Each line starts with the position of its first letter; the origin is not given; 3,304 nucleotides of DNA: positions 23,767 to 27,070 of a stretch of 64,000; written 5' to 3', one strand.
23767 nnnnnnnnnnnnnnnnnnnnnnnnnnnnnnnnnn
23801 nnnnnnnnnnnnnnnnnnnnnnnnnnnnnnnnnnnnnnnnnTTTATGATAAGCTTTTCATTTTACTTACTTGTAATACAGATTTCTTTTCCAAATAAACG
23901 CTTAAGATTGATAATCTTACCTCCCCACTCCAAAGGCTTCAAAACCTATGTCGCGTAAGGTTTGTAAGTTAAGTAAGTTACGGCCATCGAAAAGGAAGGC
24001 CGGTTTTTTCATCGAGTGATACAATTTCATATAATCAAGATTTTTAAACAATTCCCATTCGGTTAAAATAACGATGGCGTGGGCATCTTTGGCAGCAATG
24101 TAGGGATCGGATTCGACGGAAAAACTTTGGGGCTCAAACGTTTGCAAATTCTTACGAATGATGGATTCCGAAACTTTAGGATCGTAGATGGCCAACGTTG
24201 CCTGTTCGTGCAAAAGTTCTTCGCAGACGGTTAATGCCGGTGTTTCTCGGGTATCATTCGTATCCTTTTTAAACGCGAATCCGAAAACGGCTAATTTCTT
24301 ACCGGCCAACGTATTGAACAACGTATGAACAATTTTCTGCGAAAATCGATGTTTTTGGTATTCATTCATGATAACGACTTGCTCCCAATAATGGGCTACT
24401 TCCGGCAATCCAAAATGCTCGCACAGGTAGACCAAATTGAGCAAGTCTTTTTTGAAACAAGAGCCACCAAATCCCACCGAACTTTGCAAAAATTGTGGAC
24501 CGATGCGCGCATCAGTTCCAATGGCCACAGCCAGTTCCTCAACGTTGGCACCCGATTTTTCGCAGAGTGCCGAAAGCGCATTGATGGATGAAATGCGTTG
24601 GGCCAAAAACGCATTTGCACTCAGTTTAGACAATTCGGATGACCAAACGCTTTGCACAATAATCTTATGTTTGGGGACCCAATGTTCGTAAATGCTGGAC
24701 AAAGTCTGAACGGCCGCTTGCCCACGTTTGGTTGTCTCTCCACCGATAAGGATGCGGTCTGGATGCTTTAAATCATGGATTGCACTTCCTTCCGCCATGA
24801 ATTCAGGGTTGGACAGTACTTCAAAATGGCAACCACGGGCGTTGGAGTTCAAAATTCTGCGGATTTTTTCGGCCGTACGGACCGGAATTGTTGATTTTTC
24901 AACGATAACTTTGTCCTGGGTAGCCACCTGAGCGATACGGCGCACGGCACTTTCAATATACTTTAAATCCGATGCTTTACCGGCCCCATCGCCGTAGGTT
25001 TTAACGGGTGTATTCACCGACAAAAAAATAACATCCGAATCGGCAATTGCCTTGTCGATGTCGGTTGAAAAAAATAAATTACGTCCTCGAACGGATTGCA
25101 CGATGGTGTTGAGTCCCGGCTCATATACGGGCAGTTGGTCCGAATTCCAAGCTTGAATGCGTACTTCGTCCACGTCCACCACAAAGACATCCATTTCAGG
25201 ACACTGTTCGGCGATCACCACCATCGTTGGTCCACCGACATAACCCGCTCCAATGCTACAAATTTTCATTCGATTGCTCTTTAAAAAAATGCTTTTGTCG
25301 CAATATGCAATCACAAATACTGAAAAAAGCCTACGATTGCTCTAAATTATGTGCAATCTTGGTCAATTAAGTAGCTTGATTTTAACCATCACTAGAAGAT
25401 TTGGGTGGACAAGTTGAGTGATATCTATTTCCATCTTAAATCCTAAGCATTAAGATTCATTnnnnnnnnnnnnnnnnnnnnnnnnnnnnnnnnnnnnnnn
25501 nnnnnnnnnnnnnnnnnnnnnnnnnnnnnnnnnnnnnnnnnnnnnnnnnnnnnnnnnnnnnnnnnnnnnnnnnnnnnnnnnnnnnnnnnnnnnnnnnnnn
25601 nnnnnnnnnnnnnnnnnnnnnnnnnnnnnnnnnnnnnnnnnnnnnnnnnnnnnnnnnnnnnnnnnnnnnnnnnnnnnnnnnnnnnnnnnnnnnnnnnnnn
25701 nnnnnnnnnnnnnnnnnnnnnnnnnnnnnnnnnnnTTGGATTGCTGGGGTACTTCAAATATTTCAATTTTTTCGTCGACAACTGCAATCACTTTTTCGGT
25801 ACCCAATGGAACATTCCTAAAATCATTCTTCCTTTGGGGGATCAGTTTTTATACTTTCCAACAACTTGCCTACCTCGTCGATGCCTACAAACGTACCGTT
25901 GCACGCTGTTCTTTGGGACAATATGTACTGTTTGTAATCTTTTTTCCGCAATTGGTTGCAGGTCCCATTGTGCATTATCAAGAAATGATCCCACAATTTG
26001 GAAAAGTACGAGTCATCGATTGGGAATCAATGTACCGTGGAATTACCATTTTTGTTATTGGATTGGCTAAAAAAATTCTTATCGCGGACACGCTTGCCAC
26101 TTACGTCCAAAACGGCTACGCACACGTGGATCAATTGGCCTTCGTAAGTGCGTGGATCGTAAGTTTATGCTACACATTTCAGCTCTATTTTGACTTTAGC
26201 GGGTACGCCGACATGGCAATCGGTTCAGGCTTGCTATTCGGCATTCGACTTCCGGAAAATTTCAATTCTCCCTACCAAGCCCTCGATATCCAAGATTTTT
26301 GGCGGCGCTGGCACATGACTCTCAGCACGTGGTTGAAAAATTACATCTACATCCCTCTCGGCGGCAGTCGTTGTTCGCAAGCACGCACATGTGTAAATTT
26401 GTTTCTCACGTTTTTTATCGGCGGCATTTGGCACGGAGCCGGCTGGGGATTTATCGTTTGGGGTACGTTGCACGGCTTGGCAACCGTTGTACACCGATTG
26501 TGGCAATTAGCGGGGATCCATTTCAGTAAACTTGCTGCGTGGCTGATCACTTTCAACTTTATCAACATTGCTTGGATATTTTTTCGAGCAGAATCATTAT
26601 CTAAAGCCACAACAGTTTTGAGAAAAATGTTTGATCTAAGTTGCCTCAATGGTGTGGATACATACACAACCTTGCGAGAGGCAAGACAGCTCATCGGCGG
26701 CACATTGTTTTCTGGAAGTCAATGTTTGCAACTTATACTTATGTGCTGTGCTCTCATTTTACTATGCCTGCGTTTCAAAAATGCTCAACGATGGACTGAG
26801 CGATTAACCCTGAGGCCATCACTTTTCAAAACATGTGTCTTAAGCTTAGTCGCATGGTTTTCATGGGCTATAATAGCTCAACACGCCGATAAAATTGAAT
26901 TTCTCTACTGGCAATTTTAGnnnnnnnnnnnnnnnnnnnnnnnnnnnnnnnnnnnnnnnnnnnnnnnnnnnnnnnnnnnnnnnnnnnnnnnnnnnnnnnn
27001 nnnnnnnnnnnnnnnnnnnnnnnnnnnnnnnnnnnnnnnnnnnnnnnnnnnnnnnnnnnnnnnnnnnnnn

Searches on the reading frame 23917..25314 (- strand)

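Call 52: search_protein_families(library=pfam, proteins=[window:23917-25314:-], max_evalue=0.00001)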
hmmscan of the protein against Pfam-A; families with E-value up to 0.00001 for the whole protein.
window:23917-25314:- (465 aa): 3 families
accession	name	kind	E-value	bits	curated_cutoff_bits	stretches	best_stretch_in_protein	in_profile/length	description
PF03721.20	UDPG_MGDP_dh_N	-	2.8e-62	210.1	27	1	16-199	1-182/187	UDP-glucose/GDP-mannose dehydrogenase family, NAD binding domain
PF03720.21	UDPG_MGDP_dh_C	-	3.4e-30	104.9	30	1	342-449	1-102/103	UDP-glucose/GDP-mannose dehydrogenase family, UDP binding domain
PF00984.24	UDPG_MGDP_dh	-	4.8e-29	100.8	25.4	1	224-318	1-93/94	UDP-glucose/GDP-mannose dehydrogenase family, central domain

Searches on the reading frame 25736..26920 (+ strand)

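Call 52: search_protein_families(library=pfam, proteins=[window:25736-26920:+], max_evalue=0.00001)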
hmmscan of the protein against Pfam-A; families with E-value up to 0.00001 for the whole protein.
window:25736-26920:+ (394 aa): 2 families
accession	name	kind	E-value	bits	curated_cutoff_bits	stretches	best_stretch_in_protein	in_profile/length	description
PF03062.24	MBOAT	-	5.5e-39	134.8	27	1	45-283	66-328/337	MBOAT, membrane-bound O-acyltransferase family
PF13813.11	MBOAT_2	-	9.3e-09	35.9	25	1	173-236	2-67/85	Membrane bound O-acyl transferase family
